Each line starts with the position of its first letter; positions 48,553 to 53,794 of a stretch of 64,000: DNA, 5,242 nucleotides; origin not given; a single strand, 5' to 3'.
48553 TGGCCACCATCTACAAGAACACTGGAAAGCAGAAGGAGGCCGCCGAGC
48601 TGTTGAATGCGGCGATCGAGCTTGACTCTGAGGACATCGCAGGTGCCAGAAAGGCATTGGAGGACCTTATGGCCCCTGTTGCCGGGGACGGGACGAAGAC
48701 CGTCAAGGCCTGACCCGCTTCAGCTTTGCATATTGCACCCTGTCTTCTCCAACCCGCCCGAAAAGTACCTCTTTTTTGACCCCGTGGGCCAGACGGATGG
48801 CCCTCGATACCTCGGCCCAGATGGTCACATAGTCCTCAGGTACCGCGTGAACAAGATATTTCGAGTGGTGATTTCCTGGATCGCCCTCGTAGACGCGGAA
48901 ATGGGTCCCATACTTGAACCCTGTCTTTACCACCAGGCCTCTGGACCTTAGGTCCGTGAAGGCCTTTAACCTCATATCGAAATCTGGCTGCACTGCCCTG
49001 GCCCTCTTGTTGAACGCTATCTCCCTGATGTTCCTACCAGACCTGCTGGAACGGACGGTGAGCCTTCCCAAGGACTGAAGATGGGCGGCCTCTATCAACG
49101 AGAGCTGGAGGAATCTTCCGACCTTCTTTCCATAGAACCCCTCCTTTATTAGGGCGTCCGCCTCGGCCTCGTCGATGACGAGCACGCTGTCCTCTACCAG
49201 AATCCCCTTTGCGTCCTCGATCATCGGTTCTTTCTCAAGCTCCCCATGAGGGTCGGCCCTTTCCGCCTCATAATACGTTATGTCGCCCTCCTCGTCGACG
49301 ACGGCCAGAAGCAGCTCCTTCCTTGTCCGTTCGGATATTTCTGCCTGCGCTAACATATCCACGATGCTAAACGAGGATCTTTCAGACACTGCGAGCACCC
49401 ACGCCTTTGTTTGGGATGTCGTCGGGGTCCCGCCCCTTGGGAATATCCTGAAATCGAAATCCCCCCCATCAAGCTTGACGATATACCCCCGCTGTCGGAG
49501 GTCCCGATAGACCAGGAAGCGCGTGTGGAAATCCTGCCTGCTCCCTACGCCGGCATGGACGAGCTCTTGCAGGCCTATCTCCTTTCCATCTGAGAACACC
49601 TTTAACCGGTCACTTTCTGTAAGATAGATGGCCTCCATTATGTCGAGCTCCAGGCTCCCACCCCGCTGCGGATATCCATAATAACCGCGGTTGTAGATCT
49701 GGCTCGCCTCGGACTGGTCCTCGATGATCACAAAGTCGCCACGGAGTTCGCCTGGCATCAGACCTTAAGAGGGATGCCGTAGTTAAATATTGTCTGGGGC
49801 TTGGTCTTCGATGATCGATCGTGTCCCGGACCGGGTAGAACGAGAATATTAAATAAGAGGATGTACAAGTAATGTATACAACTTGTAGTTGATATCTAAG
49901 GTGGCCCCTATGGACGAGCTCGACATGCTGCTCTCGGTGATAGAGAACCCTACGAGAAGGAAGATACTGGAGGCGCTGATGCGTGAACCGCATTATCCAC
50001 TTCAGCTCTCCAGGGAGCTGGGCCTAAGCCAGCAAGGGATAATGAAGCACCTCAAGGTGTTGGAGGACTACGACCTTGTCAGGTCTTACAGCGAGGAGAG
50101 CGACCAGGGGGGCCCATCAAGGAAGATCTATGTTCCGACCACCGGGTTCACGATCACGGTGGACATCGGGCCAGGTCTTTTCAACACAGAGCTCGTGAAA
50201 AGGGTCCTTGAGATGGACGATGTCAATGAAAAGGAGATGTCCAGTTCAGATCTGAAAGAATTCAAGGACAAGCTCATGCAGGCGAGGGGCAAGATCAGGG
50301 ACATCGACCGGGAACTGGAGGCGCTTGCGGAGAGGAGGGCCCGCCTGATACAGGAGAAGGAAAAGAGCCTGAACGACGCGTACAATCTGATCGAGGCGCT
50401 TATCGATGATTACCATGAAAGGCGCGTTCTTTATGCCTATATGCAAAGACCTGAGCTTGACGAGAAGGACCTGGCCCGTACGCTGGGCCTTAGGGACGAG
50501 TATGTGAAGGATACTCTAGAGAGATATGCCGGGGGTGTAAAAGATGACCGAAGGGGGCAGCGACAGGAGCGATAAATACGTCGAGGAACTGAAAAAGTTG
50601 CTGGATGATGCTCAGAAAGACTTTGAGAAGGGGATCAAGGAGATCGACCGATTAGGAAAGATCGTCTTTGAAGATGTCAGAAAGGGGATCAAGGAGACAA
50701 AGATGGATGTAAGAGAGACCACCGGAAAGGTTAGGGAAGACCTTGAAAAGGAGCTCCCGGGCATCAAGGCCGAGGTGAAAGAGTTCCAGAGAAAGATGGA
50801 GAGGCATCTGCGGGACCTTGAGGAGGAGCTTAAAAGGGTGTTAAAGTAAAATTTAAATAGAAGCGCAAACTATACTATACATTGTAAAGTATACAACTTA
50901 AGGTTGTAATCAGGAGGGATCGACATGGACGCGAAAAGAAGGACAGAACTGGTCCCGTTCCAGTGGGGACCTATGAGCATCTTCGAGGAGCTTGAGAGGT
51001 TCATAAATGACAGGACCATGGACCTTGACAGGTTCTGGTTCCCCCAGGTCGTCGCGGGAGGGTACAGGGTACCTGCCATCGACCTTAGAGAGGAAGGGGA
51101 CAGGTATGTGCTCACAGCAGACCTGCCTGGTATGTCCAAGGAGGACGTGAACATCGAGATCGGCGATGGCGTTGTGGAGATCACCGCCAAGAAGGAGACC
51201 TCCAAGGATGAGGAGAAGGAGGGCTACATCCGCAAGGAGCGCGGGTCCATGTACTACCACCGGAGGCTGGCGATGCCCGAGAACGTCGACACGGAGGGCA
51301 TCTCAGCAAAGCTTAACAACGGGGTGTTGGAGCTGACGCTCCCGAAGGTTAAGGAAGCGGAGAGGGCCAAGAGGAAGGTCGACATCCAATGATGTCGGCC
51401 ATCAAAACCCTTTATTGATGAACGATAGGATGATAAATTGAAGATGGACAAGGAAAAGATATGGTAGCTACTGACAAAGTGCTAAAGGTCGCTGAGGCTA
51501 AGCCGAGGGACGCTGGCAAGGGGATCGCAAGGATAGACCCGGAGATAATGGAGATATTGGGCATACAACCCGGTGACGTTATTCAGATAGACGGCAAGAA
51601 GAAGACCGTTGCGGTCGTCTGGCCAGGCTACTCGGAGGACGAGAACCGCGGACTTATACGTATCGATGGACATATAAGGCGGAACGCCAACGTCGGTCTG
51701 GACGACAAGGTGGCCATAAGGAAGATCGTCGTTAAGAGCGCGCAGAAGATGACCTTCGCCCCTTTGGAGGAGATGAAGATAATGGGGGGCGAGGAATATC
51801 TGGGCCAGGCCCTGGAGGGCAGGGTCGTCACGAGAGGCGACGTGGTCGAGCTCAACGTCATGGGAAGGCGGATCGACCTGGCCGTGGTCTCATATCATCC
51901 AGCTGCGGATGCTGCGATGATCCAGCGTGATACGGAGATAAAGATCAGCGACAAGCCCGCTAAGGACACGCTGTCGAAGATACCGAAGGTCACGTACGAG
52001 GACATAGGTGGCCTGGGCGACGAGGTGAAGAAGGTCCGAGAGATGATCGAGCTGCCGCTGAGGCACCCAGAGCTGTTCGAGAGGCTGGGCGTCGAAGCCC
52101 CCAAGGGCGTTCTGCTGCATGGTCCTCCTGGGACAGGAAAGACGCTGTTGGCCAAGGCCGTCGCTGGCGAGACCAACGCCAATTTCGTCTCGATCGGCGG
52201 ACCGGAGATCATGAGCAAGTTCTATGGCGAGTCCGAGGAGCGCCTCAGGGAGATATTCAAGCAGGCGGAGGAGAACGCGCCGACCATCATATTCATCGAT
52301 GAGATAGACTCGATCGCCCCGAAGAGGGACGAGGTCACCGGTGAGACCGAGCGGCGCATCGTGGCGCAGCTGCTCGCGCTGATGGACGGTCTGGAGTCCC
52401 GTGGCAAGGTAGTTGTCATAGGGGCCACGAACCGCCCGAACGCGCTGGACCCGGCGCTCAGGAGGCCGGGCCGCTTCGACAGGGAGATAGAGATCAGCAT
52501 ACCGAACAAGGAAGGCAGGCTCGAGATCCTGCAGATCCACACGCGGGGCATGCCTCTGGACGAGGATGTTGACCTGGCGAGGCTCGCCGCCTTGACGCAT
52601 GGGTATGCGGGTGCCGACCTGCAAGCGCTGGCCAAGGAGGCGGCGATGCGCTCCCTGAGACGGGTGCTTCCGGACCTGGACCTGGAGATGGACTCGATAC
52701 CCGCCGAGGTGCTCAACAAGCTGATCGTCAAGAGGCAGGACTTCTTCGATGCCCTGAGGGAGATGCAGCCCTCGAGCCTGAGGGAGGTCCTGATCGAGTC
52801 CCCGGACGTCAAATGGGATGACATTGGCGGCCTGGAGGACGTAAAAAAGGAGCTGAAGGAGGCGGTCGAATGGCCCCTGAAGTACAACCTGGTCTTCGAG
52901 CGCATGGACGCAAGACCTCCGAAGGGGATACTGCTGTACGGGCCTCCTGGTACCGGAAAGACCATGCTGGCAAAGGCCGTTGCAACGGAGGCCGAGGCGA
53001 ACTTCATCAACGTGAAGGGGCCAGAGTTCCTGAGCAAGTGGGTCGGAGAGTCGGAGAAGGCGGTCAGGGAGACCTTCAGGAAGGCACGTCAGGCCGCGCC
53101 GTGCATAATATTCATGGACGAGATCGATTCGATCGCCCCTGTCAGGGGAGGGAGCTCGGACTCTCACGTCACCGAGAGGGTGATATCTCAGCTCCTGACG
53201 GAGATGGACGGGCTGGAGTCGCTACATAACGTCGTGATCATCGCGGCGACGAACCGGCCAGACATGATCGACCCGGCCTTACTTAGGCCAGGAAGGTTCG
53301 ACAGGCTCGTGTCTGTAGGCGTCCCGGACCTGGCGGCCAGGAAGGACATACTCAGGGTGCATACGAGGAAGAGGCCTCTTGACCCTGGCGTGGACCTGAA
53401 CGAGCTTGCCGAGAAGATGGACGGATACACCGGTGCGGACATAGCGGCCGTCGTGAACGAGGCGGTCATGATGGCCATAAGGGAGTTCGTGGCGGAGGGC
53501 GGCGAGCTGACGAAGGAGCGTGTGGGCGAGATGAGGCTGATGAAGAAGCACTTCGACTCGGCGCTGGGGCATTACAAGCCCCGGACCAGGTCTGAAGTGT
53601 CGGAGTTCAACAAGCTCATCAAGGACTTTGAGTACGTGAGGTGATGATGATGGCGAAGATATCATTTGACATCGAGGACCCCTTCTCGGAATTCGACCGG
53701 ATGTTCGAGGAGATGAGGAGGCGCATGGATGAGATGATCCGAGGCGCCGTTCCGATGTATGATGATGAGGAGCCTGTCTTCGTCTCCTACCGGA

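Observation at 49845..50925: Identical 11-nt core at identical spacing in the promoters of the wHTH regulator and hsp20: candidate heat-shock operator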

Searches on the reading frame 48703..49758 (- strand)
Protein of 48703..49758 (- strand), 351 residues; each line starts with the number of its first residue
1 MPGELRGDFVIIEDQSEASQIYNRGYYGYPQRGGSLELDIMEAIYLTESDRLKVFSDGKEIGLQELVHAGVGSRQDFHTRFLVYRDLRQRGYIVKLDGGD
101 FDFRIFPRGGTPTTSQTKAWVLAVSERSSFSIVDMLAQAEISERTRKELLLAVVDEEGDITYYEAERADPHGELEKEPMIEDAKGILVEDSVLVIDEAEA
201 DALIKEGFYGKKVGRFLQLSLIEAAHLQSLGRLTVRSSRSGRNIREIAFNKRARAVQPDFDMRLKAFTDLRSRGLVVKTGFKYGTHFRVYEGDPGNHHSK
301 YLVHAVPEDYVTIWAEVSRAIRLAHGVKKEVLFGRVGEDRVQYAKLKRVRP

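Call 4: search_protein_families(library=pfam, proteins=[window:48703-49758:-], max_evalue=0.01)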
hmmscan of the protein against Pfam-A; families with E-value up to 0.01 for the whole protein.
window:48703-49758:- (351 aa): 2 families
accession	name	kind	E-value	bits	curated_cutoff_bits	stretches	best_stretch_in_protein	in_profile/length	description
PF01974.23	tRNA_int_endo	-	2.6e-46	156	27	2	260-343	1-85/85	tRNA intron endonuclease, catalytic C-terminal domain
PF02778.19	tRNA_int_endo_N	-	6.3e-35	118.9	21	2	1-66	1-66/67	tRNA intron endonuclease, N-terminal domain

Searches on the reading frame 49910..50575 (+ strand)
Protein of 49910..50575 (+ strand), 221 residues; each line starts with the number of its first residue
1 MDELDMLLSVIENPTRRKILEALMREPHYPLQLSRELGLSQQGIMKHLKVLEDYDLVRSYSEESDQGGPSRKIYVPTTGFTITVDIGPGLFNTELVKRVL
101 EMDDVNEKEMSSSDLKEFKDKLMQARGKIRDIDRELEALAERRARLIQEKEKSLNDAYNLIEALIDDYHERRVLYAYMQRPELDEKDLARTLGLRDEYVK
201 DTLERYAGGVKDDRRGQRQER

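Call 4: search_protein_families(library=pfam, proteins=[window:49910-50575:+], max_evalue=0.01)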
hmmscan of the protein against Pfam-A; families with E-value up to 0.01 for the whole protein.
window:49910-50575:+ (221 aa): 6 families
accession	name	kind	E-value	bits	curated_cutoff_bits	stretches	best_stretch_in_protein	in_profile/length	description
PF12840.13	HTH_20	-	6.9e-13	48.8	27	1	12-59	2-50/51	Helix-turn-helix domain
PF01022.26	HTH_5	-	1.3e-10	41.5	22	1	13-59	1-47/47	Bacterial regulatory protein, arsR family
PF13412.12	HTH_24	-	1.1e-08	35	21.9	1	13-58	2-48/48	Winged helix-turn-helix DNA-binding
PF21476.4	PF0610-like_N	-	5.2e-06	27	33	1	15-50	2-37/50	PF0610-like, N-terminal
PF25213.1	HVO_A0261_N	-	8.6e-06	26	35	1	11-59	8-56/86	HVO_A0261 N-terminal domain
PF12802.13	MarR_2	-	1.8e-05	25.2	27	1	19-65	10-58/61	MarR family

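Call 5: search_solved_structures(query=window:49910-50575:+, max_evalue=1, show_alignments=2)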
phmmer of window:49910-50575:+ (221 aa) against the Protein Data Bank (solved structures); distinct sequences matched with E-value up to 1: 12.
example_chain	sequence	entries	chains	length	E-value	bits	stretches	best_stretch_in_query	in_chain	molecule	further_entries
2p4w_A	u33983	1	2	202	7.4e-18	68.6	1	2-172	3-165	Transcriptional regulatory protein arsR family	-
2quf_A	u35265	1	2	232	4.5e-06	30.1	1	8-204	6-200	Transcription Factor PF0095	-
2qlz_A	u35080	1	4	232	8e-06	29.3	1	8-204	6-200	Transcription Factor PF0095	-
3f6o_A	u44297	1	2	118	0.0031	20.8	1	3-62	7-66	Probable transcriptional regulator, ArsR family protein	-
2jsc_A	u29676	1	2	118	0.0037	20.6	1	9-58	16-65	Transcriptional regulator Rv1994c/MT2050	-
4omy_A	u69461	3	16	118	0.013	18.8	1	7-59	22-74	NolR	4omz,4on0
1i1g_A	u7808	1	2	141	0.028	17.7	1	18-114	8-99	TRANSCRIPTIONAL REGULATOR LRPA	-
1uly_A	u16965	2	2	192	0.073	16.3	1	8-92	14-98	hypothetical protein PH1932 | hypothetical transcription regulator protein, PH1932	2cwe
6nyy_A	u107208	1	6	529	0.28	14.5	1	138-210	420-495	AFG3-like protein 2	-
2oqg_A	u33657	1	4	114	0.29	14.4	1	3-60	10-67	Possible transcriptional regulator, ArsR family protein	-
1y0u_A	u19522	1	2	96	0.58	13.4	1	10-53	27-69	arsenical resistance operon repressor, putative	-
1ub9_A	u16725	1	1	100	0.61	13.3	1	7-66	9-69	Hypothetical protein PH1061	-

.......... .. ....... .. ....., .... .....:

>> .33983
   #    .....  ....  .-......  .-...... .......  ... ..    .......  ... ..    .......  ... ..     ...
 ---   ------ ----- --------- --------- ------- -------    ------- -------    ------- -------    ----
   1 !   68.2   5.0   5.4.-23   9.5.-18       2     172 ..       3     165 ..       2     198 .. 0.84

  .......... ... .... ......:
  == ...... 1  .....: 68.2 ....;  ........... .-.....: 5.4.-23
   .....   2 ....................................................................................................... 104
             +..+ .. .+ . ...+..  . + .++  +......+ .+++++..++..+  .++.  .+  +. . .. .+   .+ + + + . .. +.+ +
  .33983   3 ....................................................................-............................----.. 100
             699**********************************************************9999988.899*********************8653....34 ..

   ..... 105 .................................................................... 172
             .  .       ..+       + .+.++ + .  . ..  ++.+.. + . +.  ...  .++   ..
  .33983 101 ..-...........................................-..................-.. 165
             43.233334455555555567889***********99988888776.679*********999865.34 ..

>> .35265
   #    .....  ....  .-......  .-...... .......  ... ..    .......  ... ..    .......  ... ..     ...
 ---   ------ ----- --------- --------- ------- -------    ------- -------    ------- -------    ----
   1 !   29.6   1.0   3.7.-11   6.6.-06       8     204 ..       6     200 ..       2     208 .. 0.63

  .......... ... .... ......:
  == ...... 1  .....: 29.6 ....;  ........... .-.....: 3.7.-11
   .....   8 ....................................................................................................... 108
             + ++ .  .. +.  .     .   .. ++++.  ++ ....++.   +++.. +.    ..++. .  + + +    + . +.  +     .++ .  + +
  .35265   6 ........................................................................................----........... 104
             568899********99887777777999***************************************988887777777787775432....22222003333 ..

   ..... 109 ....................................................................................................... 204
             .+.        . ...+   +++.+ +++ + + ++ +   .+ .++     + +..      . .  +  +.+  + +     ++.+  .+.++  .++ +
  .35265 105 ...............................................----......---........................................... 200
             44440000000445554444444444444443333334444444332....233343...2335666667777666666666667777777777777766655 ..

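Call 38: search_protein_families(library=ncbifam, proteins=[window:49910-50575:+], max_evalue=0.001)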
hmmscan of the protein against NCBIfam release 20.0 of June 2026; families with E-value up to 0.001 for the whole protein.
window:49910-50575:+ (221 aa): 7 families
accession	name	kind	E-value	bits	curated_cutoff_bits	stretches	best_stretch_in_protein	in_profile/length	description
NF053602.1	Phr_regulator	exception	7.9e-17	61.4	320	1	4-171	2-162/191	heat shock transcription regulator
NF047699.2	sulf_reg_SurR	exception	1.5e-12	47.7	250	1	8-157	5-160/221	sulfur metabolism transcriptional regulator SurR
NF033788.1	HTH_metalloreg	subfamily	6.8e-12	45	55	1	7-60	4-58/77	metalloregulator ArsR/SmtB family transcription factor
NF047906.1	CdPbTransRegCmtR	equivalog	3.1e-09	36.7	150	1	7-61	14-68/104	Cd(II)/Pb(II)-sensing metalloregulatory transcriptional regulator CmtR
NF033789.1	repress_SdpR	subfamily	1.6e-06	27.9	100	1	10-60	4-54/79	autorepressor SdpR family transcription factor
NF053755.1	MsvR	equivalog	1.9e-05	24.5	220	1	8-75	7-71/236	transcriptional factor MsvR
TIGR02702.1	SufR_cyano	equivalog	0.0002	21.2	178.8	1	15-129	2-119/208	iron-sulfur cluster biosynthesis transcriptional regulator SufR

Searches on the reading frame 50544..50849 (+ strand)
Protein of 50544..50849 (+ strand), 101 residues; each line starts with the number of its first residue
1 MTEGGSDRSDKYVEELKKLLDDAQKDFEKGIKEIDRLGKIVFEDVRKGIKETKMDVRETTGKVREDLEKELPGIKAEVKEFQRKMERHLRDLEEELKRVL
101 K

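Call 4: search_protein_families(library=pfam, proteins=[window:50544-50849:+], max_evalue=0.01)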
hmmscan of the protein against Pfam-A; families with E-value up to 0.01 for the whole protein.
window:50544-50849:+ (101 aa): 9 families
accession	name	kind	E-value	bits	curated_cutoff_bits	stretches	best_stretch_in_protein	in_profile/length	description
PF09731.14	Mitofilin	-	8.2e-05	22.1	27.4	1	12-100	279-368/614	Mitochondrial inner membrane protein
PF01442.23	Apolipoprotein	-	0.00067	19.9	90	1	10-97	69-153/190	Apolipoprotein A1/A4/E domain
PF02181.28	FH2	-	0.0023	17.6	34.8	1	23-100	259-338/372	Formin Homology 2 Domain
PF07464.16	ApoLp-III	-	0.0024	18.5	36.3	0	9-93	31-100/146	Apolipophorin-III precursor (apoLp-III)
PF06103.16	DUF948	-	0.0024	18.5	37.2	0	60-99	31-70/89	Bacterial protein of unknown function (DUF948)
PF18652.6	Adhesin_P1_N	-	0.005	17.5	27.1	0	43-89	36-82/106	Adhesin P1 N-terminal domain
PF24627.1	PUMA_CC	-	0.007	16.8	30.1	0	58-99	25-69/74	PUMA coiled-coil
PF12128.14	DUF3584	-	0.0072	14.3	31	1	8-101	668-761/1191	Protein of unknown function (DUF3584)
PF20421.4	DHR-2_Lobe_C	-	0.0077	16.6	26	0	56-98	60-102/103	DHR-2, Lobe C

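Call 38: search_protein_families(library=ncbifam, proteins=[window:50544-50849:+], max_evalue=0.001)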
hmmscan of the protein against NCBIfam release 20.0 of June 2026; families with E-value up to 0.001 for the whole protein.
window:50544-50849:+ (101 aa): 0 families

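Call 60: search_solved_structures(query=window:50544-50846:+, max_evalue=1)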
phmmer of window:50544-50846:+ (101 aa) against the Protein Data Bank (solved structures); distinct sequences matched with E-value up to 1: 11.
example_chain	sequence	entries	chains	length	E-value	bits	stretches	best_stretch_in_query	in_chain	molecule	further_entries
4tql_A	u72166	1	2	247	0.047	17.4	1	9-99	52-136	Three helix bundle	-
7tbi_M1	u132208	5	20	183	0.087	16.6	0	7-40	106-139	Nsp1 | NUP62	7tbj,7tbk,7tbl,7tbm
5cws_C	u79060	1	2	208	0.13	16.1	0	7-40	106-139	Nucleoporin NSP1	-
23as_0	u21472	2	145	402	0.14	15.9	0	8-97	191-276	Sorting nexin 1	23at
3ptw_A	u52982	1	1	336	0.42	14.4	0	17-72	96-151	Malonyl CoA-acyl carrier protein transacylase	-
3ja6_H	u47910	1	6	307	0.43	14.3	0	12-99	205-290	Methyl-accepting chemotaxis protein 2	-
2ch7_B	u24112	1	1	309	0.44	14.3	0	11-99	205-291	METHYL-ACCEPTING CHEMOTAXIS PROTEIN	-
2efl_A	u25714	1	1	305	0.62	13.8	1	8-67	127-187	Formin-binding protein 1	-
2ch7_A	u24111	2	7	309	0.63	13.8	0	12-99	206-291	METHYL-ACCEPTING CHEMOTAXIS PROTEIN | Methyl-accepting chemotaxis protein 2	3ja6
3w3a_G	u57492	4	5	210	0.76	13.6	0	48-99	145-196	V-type ATP synthase subunit D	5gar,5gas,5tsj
9u6f_G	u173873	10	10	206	0.76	13.5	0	48-99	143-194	V-type ATP synthase subunit D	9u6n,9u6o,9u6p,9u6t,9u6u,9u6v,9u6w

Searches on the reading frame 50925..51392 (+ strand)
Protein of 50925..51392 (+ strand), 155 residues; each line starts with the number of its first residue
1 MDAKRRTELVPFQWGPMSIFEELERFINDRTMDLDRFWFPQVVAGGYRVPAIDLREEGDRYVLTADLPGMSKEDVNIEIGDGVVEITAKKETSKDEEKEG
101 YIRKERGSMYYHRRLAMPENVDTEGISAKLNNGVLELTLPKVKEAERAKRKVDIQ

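Call 4: search_protein_families(library=pfam, proteins=[window:50925-51392:+], max_evalue=0.01)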
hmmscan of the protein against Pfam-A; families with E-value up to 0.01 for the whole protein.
window:50925-51392:+ (155 aa): 3 families
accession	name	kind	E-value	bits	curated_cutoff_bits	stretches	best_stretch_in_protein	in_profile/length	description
PF00011.27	HSP20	-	1.3e-24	86.6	20.8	1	54-155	2-102/102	Hsp20/alpha crystallin family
PF17886.7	ArsA_HSP20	-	7.3e-05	22.7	22.5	1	58-137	1-61/63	HSP20-like domain found in ArsA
PF18046.7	FKBP26_C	-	0.00053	20.6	27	0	65-90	11-36/72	FKBP26_C-terminal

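Call 38: search_protein_families(library=ncbifam, proteins=[window:50925-51392:+], max_evalue=0.001)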
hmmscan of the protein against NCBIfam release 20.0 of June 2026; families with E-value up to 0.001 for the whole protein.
window:50925-51392:+ (155 aa): 4 families
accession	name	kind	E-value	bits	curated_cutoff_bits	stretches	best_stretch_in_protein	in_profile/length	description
NF042420.1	Hsp18_Clos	equivalog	1.1e-26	93.6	195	1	23-155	20-147/147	heat shock protein Hsp18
NF041800.1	Hsp20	equivalog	2.1e-20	72.9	140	1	45-154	69-161/162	archaeal heat shock protein Hsp20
NF041799.1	Hsp14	equivalog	3e-20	72.3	100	1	22-152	1-115/118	archaeal heat shock protein Hsp14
NF008013.0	PRK10743.1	equivalog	0.00011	22.3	212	1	44-155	31-137/137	small heat shock chaperone IbpA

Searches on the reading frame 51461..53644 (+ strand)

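Call 4: search_protein_families(library=pfam, proteins=[window:51461-53644:+], max_evalue=0.01)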
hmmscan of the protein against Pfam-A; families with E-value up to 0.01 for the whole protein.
window:51461-53644:+ (727 aa): 53 families (the best 25 are shown)
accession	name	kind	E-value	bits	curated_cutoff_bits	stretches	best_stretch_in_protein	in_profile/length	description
PF00004.35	AAA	-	3.9e-101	335.1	21.2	2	490-620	1-130/131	ATPase family associated with various cellular activities (AAA)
PF02359.24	CDC48_N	-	1.9e-29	102.1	35.1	1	8-89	2-83/85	Cell division protein 48 (CDC48), N-terminal domain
PF17862.7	AAA_lid_3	-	1.1e-28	98.8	27.2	2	644-677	2-35/45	AAA+ lid domain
PF13191.12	AAA_16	-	1.6e-16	61.7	32.6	2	205-319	15-136/167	AAA ATPase domain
PF05496.18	RuvB_N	-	1.8e-15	57.5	27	2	212-293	31-104/159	Holliday junction DNA helicase RuvB P-loop domain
PF07728.20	AAA_5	-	3.9e-13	50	22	2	490-608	2-136/139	AAA domain (dynein-related subfamily)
PF02933.23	CDC48_2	-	4.1e-13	49.2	22.4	1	109-168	4-63/64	Cell division protein 48 (CDC48), domain 2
PF07724.20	AAA_2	-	8.9e-13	49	27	2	217-310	6-101/166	AAA domain (Cdc48 subfamily)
PF06068.19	TIP49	-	1.7e-11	44.3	23.8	2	488-542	51-106/347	TIP49 P-loop domain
PF13401.12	AAA_22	-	5.4e-11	43.4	27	2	490-521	8-42/130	AAA domain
PF13173.12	AAA_14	-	1e-10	42.1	27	2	216-292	4-75/129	AAA domain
PF13671.12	AAA_33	-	1.7e-09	38.6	27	1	217-325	2-80/143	AAA domain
PF20720.3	nSTAND3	-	1.6e-08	34.8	27.2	0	490-533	20-66/155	Novel STAND NTPase 3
PF24883.2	NPHP3_N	-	6.9e-08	33.3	24.8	0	487-513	22-48/164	Nephrocystin 3, N-terminal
PF13521.12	AAA_28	-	8.4e-08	33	27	0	217-267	2-48/164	AAA domain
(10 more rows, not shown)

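Call 38: search_protein_families(library=ncbifam, proteins=[window:51461-53644:+], max_evalue=0.001)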
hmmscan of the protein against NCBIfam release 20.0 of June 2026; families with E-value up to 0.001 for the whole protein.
window:51461-53644:+ (727 aa): 64 families (the best 25 are shown)
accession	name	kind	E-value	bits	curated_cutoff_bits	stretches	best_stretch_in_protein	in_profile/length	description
TIGR01243.1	CDC48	subfamily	0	1066.5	802.65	1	7-723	3-729/733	CDC48 family AAA ATPase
NF003069.1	PRK03992.1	subfamily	3.5e-190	632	500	2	171-401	122-355/379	proteasome-activating nucleotidase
TIGR01242.2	TIGR01242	subfamily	1.5e-184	613.1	500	2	172-401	106-338/362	proteasome-activating nucleotidase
TIGR01241.2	FtsH_fam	equivalog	6.6e-168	560.2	600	2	438-675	147-385/598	ATP-dependent zinc metalloprotease FtsH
NF047747.1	PrtsmActNtasePan2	equivalog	7.1e-161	535.9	700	2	171-401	142-375/397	proteasome-activating nucleotidase Pan2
NF047748.1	PrtsmActNtasePan1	equivalog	1.2e-155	518.5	750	2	172-400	140-371/405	proteasome-activating nucleotidase Pan1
TIGR03689.1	pup_AAA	equivalog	5.3e-132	441.1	504.75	2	432-669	160-407/512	proteasome ATPase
NF008004.0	PRK10733.1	equivalog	1.3e-127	426.5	1008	2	451-675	150-375/644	ATP-dependent zinc metalloprotease FtsH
NF041006.2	cell_div_CdvC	equivalog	6e-117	390.7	650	2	442-683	91-331/370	cell division protein CdvC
NF042959.1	IteA_antiphage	equivalog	5.7e-73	246.2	510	2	439-673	78-305/367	anti-phage ATPase IteA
TIGR03922.1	T7SS_EccA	equivalog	6.2e-22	77.9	466.65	2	450-596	273-422/557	type VII secretion AAA-ATPase EccA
NF003229.0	PRK04195.1-5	equivalog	2.6e-16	59.4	280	2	484-560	41-117/413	replication factor C large subunit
TIGR00635.1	ruvB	equivalog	4.9e-16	58.6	299.05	2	212-292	28-100/305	Holliday junction branch migration DNA helicase RuvB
NF000868.0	PRK00080.1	equivalog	7.3e-16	58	282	2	213-292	50-121/330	Holliday junction branch migration DNA helicase RuvB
NF009881.0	PRK13341.1-2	equivalog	8.4e-14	50.4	651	2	217-283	55-119/736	AAA family ATPase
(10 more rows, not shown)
